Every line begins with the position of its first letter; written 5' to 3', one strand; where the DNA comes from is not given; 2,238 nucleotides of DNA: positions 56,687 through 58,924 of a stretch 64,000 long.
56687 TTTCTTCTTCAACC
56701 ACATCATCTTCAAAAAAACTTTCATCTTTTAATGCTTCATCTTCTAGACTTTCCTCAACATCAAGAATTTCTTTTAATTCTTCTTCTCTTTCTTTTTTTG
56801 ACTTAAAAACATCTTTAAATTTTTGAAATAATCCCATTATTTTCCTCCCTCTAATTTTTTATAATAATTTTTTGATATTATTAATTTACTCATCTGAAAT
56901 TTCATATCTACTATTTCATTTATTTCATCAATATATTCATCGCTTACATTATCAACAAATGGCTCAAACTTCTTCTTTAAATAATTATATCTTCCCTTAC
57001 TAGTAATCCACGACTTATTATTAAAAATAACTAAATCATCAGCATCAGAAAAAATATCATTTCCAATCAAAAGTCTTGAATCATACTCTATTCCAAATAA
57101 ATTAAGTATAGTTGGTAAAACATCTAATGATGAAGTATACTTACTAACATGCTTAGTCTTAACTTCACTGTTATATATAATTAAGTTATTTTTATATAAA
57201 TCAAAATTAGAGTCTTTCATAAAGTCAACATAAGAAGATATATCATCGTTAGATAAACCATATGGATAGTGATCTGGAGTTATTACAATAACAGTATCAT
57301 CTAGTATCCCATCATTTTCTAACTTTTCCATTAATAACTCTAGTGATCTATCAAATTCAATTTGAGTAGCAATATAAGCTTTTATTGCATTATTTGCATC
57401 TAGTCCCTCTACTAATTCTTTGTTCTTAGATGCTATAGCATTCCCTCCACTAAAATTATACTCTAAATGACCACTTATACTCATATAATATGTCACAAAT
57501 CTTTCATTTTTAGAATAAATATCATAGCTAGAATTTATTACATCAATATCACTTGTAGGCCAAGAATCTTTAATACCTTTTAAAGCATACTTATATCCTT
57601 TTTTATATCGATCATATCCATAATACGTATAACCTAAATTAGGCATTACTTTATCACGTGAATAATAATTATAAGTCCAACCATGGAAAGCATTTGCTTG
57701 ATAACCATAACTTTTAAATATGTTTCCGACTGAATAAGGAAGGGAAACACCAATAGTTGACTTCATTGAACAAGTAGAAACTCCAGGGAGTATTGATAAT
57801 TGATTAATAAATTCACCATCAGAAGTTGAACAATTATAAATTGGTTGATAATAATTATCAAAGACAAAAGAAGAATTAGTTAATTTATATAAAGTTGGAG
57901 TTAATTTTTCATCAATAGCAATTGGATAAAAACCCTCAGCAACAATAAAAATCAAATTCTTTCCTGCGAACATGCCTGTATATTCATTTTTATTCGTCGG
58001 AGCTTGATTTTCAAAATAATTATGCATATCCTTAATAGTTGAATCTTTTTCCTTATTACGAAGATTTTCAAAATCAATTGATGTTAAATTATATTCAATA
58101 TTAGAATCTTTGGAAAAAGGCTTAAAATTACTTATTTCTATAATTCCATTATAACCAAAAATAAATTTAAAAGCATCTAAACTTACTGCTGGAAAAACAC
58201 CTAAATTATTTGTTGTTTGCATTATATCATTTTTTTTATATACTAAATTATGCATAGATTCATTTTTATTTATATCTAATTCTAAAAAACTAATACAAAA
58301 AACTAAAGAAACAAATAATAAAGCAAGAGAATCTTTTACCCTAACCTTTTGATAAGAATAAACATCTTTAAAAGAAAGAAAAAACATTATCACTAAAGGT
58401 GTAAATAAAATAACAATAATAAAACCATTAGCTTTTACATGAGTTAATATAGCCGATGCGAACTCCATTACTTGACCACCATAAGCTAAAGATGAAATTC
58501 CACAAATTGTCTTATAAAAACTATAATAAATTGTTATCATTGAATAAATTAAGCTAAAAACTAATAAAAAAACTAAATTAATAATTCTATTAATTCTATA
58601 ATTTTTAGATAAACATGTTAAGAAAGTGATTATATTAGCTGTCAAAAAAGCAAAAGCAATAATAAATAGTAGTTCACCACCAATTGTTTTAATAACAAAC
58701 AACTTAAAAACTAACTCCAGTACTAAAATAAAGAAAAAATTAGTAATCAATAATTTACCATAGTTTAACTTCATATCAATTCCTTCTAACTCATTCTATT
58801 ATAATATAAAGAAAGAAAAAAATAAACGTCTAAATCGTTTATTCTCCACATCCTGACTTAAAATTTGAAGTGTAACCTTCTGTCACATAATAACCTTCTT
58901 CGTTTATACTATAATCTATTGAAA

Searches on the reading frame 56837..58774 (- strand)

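Call 40: search_protein_families(library=ncbifam, proteins=[window:56837-58774:-], max_evalue=0.00001)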
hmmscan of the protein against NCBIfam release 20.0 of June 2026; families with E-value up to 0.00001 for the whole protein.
window:56837-58774:- (645 aa): 5 families
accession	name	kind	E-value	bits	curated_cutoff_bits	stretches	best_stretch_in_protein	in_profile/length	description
NF053595.1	LptchSynLtaSGpos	equivalog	5e-35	121.2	970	1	242-634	208-602/626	lipoteichoic acid synthase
NF038282.1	LapC_YejM_PbgA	exception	3.5e-07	28.9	825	1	459-576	406-518/584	LPS biosynthesis-modulating metalloenzyme YejM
NF009027.0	PRK12363.1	equivalog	7.6e-07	28.1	572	1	272-579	157-460/703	phosphoglycerol transferase I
NF045661.1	HdlasePehA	equivalog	8.4e-07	27.9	900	1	460-564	277-379/506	phosphoric/sulfuric ester hydrolase PehA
TIGR03417.1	chol_sulfatase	equivalog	2.5e-06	26.7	433.45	0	458-567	246-351/500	choline-sulfatase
